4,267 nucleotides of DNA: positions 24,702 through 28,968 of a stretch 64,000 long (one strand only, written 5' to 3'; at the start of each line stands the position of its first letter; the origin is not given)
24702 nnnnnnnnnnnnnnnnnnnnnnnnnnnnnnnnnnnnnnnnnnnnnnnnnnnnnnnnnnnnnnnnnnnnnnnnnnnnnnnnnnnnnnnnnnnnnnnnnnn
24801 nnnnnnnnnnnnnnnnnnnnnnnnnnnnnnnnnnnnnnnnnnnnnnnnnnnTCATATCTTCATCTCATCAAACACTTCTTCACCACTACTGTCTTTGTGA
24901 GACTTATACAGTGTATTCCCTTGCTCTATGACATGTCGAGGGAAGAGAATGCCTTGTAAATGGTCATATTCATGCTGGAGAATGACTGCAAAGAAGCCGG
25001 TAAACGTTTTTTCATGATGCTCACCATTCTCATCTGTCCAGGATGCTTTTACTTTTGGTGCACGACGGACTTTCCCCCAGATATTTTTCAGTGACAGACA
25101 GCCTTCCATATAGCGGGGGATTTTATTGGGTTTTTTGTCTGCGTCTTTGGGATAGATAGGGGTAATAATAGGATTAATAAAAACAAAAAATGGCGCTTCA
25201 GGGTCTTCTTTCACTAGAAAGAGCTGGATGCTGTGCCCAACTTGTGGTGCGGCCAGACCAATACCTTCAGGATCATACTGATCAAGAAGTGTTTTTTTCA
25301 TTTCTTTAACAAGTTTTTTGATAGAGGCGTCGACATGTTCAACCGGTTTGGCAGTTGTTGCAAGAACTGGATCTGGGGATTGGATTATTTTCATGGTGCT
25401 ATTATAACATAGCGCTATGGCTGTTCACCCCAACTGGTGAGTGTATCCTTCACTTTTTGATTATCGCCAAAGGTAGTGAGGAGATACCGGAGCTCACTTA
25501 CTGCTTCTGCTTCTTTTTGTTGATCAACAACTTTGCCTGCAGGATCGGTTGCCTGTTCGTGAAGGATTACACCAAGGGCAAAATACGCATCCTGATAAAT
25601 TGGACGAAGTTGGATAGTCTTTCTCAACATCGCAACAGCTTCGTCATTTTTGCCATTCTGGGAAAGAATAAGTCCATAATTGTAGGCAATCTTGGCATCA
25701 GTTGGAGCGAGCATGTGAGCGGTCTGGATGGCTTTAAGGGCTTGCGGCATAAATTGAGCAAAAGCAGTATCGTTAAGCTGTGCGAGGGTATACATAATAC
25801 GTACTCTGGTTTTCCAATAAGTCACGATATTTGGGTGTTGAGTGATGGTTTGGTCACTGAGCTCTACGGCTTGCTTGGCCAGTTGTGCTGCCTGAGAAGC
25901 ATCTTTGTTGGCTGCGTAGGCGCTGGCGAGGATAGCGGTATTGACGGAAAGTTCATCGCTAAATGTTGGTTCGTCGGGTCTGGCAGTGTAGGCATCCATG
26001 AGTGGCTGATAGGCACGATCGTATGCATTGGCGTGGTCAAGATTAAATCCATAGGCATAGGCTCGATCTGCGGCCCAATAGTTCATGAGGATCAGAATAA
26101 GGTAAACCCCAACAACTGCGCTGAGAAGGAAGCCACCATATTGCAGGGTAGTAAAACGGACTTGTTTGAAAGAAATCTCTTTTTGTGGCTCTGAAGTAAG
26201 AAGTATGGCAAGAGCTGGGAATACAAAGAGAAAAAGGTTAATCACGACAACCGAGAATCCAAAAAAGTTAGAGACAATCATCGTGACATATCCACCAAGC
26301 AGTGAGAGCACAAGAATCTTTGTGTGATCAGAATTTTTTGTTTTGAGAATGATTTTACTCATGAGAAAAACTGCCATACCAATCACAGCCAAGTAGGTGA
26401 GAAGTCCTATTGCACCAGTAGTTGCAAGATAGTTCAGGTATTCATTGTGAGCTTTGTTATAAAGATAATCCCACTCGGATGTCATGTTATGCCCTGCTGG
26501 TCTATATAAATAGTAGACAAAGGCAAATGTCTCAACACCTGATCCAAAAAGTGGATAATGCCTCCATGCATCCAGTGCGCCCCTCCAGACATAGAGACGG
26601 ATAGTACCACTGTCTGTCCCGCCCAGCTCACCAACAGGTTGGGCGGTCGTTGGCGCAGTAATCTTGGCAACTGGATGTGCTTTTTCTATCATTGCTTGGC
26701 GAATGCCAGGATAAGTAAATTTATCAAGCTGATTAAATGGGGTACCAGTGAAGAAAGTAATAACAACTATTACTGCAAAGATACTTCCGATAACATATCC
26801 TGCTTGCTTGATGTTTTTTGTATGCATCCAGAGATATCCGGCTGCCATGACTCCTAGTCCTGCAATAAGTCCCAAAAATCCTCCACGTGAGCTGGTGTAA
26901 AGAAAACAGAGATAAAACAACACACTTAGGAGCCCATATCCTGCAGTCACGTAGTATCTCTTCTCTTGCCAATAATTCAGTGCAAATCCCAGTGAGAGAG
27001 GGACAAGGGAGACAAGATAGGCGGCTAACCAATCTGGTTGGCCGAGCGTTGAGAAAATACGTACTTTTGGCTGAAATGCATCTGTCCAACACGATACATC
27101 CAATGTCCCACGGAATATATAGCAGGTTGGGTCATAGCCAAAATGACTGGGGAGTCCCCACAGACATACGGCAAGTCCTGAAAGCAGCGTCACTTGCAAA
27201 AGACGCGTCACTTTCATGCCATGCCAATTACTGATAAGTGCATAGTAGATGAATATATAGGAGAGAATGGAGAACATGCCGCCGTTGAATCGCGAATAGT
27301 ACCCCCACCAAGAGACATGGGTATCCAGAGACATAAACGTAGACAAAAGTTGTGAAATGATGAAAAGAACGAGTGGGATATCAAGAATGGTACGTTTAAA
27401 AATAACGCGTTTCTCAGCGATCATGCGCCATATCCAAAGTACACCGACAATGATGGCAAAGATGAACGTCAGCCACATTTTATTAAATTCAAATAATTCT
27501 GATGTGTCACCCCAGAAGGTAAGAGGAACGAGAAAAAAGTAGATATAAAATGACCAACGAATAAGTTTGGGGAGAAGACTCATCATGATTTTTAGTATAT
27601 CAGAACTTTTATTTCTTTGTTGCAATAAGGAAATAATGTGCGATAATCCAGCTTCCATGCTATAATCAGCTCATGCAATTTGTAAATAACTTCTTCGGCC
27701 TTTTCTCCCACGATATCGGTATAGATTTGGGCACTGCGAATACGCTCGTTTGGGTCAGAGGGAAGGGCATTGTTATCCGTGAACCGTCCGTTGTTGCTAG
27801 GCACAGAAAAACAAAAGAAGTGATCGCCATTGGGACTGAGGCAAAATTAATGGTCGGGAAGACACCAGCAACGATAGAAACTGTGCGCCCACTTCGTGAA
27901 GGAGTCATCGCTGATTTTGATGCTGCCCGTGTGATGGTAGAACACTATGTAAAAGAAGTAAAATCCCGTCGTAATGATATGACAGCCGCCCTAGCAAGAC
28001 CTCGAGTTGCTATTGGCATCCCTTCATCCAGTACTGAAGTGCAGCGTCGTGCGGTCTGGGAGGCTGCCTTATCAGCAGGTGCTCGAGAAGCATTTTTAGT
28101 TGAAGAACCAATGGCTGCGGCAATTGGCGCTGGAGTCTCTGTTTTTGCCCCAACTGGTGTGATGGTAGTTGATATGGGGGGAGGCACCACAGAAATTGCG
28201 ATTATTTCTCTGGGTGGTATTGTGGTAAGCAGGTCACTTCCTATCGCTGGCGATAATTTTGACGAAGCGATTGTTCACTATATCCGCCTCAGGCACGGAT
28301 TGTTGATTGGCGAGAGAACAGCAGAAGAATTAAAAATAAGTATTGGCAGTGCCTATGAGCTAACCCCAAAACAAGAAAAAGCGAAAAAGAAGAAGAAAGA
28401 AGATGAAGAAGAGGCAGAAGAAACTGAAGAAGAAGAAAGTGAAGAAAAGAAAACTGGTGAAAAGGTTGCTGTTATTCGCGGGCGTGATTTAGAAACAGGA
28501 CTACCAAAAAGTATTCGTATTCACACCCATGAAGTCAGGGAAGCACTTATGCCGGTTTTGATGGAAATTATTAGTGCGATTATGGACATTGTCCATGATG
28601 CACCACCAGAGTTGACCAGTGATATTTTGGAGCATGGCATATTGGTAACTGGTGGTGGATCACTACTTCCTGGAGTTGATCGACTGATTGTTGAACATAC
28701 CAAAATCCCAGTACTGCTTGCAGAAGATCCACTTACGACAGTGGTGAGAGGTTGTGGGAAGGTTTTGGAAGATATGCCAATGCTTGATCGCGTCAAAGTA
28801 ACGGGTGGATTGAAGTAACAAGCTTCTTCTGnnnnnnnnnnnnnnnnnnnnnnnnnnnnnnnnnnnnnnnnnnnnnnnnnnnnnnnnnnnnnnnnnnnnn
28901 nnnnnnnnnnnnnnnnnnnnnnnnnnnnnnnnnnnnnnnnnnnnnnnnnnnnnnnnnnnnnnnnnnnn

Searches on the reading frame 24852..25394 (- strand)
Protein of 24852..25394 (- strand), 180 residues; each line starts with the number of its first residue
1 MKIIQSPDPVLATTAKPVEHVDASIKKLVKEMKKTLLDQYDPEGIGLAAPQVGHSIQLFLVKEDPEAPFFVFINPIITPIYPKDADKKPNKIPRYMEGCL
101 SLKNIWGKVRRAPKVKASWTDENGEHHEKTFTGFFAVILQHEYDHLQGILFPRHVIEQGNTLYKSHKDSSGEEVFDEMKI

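Call 83: search_protein_families(library=pfam, proteins=[window:24852-25394:-], max_evalue=0.001)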
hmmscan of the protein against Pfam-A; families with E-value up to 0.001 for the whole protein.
window:24852-25394:- (180 aa): 1 family
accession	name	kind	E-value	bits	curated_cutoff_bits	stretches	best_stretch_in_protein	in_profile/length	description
PF01327.26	Pep_deformylase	-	2.9e-40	137.9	22.8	1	2-157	3-152/156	Polypeptide deformylase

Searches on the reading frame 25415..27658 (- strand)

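Call 65: search_protein_families(library=pfam, proteins=[window:25415-27658:-], max_evalue=0.001)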
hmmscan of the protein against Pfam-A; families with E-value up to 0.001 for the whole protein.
window:25415-27658:- (747 aa): 7 families
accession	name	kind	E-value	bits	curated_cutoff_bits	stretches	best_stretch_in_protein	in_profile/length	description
PF04932.20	Wzy_C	-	1.8e-19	70.5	31.7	1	244-423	2-149/149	O-Antigen ligase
PF13431.12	TPR_17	-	7.2e-07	29.4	24.4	0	651-675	9-33/34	Tetratricopeptide repeat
PF13414.12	TPR_11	-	3.8e-06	26.9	26.8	1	662-702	1-41/42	TPR repeat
PF13181.12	TPR_8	-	7.9e-05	23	25.7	0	655-686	1-32/34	Tetratricopeptide repeat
PF13424.12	TPR_12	-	0.00034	21.2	30.1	0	655-684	45-74/77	Tetratricopeptide repeat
PF13428.12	TPR_14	-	0.00046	21.1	23.5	0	659-696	5-42/44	Tetratricopeptide repeat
PF13374.12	TPR_10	-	0.001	19.5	27.5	0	662-685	9-32/42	Tetratricopeptide repeat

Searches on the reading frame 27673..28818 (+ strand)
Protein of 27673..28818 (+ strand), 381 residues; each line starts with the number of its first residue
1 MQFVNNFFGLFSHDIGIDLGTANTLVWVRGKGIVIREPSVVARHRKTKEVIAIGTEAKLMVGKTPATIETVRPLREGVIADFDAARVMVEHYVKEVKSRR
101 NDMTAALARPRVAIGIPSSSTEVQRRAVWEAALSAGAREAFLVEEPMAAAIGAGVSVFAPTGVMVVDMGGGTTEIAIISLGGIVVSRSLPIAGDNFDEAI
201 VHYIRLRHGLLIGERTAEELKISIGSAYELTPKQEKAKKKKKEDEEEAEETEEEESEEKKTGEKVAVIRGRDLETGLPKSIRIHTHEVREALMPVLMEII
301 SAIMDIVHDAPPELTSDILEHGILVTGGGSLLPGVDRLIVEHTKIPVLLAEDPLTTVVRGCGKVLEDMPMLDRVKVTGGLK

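Call 65: search_protein_families(library=pfam, proteins=[window:27673-28818:+], max_evalue=0.001)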
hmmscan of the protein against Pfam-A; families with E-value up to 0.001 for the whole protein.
window:27673-28818:+ (381 aa): 5 families
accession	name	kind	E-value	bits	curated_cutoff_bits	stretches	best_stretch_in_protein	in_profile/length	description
PF06723.19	MreB_Mbl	-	8e-124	413.2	27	2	13-234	2-218/327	MreB/Mbl protein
PF14450.12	FtsA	-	6.1e-14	52.9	31.8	1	164-352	1-112/127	Cell division protein FtsA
PF00022.25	Actin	-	3.4e-11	42.8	27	1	38-254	31-218/410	Actin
PF00012.26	HSP70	-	8e-11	41.3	20.6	1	112-205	136-235/599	Hsp70 protein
PF11104.14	PilM_2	-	0.00033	20.1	27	0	322-351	277-306/340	Type IV pilus assembly protein PilM;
